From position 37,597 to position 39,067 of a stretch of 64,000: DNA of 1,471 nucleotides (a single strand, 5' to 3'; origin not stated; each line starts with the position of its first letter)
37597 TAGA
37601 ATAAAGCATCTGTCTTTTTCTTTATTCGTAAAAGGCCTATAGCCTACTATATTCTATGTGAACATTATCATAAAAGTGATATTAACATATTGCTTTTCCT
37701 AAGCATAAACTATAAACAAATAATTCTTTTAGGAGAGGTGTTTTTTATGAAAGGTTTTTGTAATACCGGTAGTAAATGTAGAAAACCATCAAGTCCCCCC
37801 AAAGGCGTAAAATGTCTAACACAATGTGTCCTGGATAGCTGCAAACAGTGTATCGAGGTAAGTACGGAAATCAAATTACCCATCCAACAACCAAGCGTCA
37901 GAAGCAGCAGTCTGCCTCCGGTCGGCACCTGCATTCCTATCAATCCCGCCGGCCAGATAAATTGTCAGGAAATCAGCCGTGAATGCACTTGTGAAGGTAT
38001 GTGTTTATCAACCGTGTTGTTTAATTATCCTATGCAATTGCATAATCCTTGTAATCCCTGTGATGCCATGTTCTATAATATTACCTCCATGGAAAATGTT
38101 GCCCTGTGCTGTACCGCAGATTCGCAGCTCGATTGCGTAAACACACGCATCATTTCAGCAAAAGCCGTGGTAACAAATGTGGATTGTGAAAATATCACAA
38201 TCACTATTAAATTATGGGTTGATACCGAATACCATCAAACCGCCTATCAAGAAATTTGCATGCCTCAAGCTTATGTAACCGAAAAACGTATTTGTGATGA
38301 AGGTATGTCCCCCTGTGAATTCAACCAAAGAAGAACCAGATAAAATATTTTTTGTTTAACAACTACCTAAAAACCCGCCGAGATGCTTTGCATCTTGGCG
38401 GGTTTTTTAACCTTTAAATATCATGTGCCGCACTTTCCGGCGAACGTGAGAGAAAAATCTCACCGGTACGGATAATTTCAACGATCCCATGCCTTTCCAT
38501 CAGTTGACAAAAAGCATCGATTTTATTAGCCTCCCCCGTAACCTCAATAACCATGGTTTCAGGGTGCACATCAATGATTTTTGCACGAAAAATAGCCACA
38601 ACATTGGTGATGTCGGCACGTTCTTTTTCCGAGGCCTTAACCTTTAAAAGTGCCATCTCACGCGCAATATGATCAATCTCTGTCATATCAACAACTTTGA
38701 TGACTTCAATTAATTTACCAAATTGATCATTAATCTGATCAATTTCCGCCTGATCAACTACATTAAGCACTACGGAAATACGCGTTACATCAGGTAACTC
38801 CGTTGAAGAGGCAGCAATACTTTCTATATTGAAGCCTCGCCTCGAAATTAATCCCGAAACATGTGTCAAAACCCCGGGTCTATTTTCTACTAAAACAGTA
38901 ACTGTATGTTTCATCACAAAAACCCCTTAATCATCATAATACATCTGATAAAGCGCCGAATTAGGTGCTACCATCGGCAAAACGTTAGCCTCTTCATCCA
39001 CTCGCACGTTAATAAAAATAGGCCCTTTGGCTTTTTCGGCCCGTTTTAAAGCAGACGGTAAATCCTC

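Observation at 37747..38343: Orphan cysteine-rich protein (~12% Cys) bracketed by terminators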

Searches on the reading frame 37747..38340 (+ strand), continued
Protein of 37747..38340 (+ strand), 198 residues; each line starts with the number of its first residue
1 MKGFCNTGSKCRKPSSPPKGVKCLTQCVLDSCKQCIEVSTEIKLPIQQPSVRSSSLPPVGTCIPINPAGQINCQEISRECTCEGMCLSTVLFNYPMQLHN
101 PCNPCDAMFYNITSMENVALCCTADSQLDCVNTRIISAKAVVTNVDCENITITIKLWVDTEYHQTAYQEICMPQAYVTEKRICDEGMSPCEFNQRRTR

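Call 80: find_encoding_contigs(protein=P0001, flank=10000, max_places=6)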
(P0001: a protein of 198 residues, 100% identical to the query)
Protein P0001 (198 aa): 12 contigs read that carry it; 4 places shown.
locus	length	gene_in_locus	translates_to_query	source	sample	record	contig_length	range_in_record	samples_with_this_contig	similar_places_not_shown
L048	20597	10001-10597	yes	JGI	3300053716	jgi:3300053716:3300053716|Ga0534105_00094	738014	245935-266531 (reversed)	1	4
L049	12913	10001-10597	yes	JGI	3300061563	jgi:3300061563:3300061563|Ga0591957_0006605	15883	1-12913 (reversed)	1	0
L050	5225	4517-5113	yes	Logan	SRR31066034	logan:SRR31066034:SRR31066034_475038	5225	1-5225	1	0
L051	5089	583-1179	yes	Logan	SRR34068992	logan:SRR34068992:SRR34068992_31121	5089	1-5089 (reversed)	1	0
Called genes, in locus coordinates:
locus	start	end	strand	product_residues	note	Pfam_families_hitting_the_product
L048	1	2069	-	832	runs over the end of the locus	PF00521:DNA_topoisoIV, PF03989:DNA_gyraseA_C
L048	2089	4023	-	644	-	PF02518:HATPase_c, PF00204:DNA_gyraseB, PF01751:Toprim, PF00986:DNA_gyraseB_C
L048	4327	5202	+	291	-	PF00763:THF_DHG_CYH, PF02882:THF_DHG_CYH_C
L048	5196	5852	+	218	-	PF03692:CxxCxxCC (weak)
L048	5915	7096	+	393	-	PF00465:Fe-ADH, PF13685:Fe-ADH_2, PF25137:ADH_Fe_C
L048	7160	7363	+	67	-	PF01361:Tautomerase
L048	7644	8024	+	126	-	PF01042:Ribonuc_L-PSP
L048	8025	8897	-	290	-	PF02588:YitT_membrane, PF10035:DUF2179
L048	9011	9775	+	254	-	-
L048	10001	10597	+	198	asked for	-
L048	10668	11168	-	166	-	PF01842:ACT, PF13291:ACT_4 (weak), PF22629:ACT_AHAS_ss, PF13710:ACT_5, PF10369:ALS_ss_C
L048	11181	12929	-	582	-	PF02776:TPP_enzyme_N, PF00205:TPP_enzyme_M, PF02775:TPP_enzyme_C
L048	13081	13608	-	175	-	-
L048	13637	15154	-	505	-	-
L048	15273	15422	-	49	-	-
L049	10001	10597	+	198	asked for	-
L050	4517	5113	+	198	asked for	-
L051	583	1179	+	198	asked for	-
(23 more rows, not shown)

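Call 90: fold_search(model_id=the predicted structure, library=viral)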
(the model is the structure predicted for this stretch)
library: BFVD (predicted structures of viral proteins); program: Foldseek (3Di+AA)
matches with E <= 10: 1253; with E <= 0.001: 0
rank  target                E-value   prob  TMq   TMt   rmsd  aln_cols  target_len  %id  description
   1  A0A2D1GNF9            1.8e-03  0.23  0.11  0.11  24.9       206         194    9  (no name in the UniProt tables at hand)
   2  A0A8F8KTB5            3.5e-03  0.30  0.13  0.04  22.3       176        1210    8  Putative collagen-binding domain virulence factor YadA protein [Clandestinovirus]
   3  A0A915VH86            5.7e-03  0.41  0.14  0.10  24.5       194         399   11  (no name in the UniProt tables at hand)
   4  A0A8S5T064            6.7e-03  0.30  0.13  0.11  15.3       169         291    9  Uncharacterized protein [Myoviridae sp. ctWb16]
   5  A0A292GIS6            9.2e-03  0.23  0.14  0.12  22.2       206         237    7  (no name in the UniProt tables at hand)
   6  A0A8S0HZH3            9.2e-03  0.15  0.10  0.03  18.3       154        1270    8  (no name in the UniProt tables at hand)
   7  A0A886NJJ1            1.0e-02  0.14  0.11  0.12  20.7       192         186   12  (no name in the UniProt tables at hand)
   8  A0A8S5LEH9            1.6e-02  0.57  0.23  0.14  23.3       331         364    7  Uncharacterized protein [Myoviridae sp. ctBDS4]
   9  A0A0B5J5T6            1.7e-02  0.08  0.10  0.11  32.2       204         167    9  Uncharacterized protein [Pandoravirus inopinatum]
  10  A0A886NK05            1.9e-02  0.14  0.12  0.08  21.2       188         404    8  (no name in the UniProt tables at hand)
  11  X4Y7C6                2.0e-02  0.28  0.16  0.07  18.3       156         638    7  Uncharacterized protein [Salmonella phage vB-SalM-SJ3]
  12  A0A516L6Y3            2.0e-02  0.14  0.12  0.11  18.7       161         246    8  (no name in the UniProt tables at hand)
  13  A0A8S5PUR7            2.4e-02  0.44  0.20  0.17  12.7       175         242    5  Uncharacterized protein [Siphoviridae sp. ctrAf3]
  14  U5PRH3                2.5e-02  0.16  0.13  0.14  25.6       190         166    8  Uncharacterized protein [Cyanophage PP]
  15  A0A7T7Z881            2.6e-02  0.28  0.16  0.09  16.1       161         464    6  Uncharacterized protein [Salmonella phage SPHG3]
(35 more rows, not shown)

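Call 102: predict_structure(alignment_id=A6)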
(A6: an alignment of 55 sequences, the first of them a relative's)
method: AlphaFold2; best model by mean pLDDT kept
length: 207 residues; sequences in the alignment: 55
mean_pLDDT: 85.4   pTM: 0.72
mean pLDDT of the five models: 85.4, 83.6, 83.2, 82.9, 82.5
residues with pLDDT >= 90: 136; 70-90: 30; 50-70: 29; < 50: 12
segments of 3 or more residues with pLDDT < 50: 1-8, 205-207
pLDDT, mean of each block of 10 residues (from residue 1): 48 68 74 87 96 95 96 97 96 95 98 97 96 94 97 97 97 85 57 62 47
secondary structure, 60 per line:
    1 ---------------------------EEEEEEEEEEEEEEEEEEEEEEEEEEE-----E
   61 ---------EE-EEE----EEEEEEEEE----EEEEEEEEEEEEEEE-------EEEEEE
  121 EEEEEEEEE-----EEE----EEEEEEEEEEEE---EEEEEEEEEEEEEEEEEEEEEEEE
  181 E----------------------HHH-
elements in order: E28-54 E73-75 E80-88 E93-107 E115-129 E135-137 E142-153 E157-181

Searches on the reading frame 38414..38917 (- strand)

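Call 12: search_protein_families(library=pfam, proteins=[window:38414-38917:-], max_evalue=0.01)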
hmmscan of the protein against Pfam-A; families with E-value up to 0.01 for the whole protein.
window:38414-38917:- (167 aa): 5 families
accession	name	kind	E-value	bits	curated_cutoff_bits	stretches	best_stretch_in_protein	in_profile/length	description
PF10369.15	ALS_ss_C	-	1.5e-27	95.8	23.2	1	86-158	1-73/74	Small subunit of acetolactate synthase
PF22629.2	ACT_AHAS_ss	-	7.6e-20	71.3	27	1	8-74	3-67/67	AHAS small subunit-like ACT domain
PF01842.31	ACT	-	3e-13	49.7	27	1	4-70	1-65/66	ACT domain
PF13710.12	ACT_5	-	3.7e-11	43.1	27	1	12-75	1-62/62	ACT domain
PF13291.12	ACT_4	-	6.5e-07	30.4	27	1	5-75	8-78/80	ACT domain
